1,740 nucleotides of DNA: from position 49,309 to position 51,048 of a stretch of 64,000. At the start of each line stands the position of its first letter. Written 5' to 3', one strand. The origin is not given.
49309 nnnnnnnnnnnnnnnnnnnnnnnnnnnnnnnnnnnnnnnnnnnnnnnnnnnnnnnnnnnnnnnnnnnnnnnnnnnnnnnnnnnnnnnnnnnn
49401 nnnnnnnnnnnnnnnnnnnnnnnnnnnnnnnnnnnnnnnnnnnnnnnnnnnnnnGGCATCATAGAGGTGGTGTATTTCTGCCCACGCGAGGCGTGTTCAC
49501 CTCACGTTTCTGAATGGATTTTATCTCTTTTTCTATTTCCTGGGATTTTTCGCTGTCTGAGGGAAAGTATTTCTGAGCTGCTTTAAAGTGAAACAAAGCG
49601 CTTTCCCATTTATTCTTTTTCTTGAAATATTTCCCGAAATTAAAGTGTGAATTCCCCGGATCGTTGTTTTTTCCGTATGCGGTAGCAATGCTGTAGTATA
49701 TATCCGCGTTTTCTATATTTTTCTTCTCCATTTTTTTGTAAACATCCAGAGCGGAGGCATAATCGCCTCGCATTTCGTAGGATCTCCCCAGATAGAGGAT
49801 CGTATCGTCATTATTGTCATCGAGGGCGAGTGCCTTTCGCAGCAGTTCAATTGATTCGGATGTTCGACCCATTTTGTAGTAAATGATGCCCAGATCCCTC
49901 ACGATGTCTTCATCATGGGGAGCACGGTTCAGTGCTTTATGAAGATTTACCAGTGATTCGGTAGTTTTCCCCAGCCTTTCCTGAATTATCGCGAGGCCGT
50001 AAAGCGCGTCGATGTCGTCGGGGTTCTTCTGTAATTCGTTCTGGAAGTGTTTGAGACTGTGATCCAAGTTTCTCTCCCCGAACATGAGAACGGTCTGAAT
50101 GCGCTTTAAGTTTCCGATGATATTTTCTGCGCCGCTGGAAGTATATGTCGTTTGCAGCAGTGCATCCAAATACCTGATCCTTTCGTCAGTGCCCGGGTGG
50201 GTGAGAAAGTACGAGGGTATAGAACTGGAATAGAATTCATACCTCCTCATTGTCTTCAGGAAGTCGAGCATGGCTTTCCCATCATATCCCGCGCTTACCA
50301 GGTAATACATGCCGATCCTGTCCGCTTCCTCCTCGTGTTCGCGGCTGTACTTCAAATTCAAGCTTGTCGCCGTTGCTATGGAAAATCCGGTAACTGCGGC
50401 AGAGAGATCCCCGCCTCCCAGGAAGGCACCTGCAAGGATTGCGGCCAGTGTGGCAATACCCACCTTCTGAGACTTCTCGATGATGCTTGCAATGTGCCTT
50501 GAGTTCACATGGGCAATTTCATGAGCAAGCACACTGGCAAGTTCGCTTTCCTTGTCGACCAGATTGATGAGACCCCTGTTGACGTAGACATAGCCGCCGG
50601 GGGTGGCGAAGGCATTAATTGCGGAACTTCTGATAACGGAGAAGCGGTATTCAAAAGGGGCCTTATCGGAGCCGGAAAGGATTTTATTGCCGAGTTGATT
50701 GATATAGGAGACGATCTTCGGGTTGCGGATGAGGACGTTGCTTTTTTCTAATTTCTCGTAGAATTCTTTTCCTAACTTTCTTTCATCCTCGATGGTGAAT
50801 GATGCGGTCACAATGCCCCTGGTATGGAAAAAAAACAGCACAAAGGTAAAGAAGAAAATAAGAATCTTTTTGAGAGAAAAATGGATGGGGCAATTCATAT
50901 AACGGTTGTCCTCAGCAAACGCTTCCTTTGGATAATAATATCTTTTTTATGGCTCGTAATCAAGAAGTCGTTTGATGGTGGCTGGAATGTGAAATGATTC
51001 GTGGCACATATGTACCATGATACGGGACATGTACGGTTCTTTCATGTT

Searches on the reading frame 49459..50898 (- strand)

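Call 56: search_protein_families(library=pfam, proteins=[window:49459-50898:-], max_evalue=0.00001)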
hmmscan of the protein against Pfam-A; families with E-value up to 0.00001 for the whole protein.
window:49459-50898:- (479 aa): 16 families
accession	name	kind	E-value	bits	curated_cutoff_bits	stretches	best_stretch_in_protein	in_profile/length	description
PF01435.24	Peptidase_M48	-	4.5e-33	115.1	20.3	1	78-246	19-184/186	Peptidase family M48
PF07719.23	TPR_2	-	3e-20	71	27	0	335-363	6-34/34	Tetratricopeptide repeat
PF13414.12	TPR_11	-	4.3e-15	55.5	26.8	0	339-376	3-40/42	TPR repeat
PF00515.34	TPR_1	-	6.4e-15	54.7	27.8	0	336-363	7-34/34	Tetratricopeptide repeat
PF13431.12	TPR_17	-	1.4e-14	53.5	24.4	0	352-384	1-33/34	Tetratricopeptide repeat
PF13424.12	TPR_12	-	7.6e-14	52.1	30.1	0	335-389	8-70/77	Tetratricopeptide repeat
PF14559.12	TPR_19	-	1e-13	51.8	25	1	310-363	5-58/68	Tetratricopeptide repeat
PF13432.12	TPR_16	-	3.3e-11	43.9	32.7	0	335-391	2-58/65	Tetratricopeptide repeat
PF13174.12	TPR_6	-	3.4e-11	43.5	26.3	0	366-390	2-26/33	Tetratricopeptide repeat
PF13428.12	TPR_14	-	5.3e-11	42.5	23.5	0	366-402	3-39/44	Tetratricopeptide repeat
PF13176.12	TPR_7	-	1.3e-07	31.6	27.9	0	336-363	5-32/36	Tetratricopeptide repeat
PF13371.12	TPR_9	-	3.4e-07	30.6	35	0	326-364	25-63/73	Tetratricopeptide repeat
PF23914.1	TPR_CcmH_CycH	-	2.3e-06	27.9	42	1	287-394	41-151/158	Cytochrome c-type biogenesis protein H TPR domain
PF13374.12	TPR_10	-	5.8e-06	26.6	27.5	0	335-359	7-31/42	Tetratricopeptide repeat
PF13181.12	TPR_8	-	8.2e-06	26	25.7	0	336-363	7-34/34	Tetratricopeptide repeat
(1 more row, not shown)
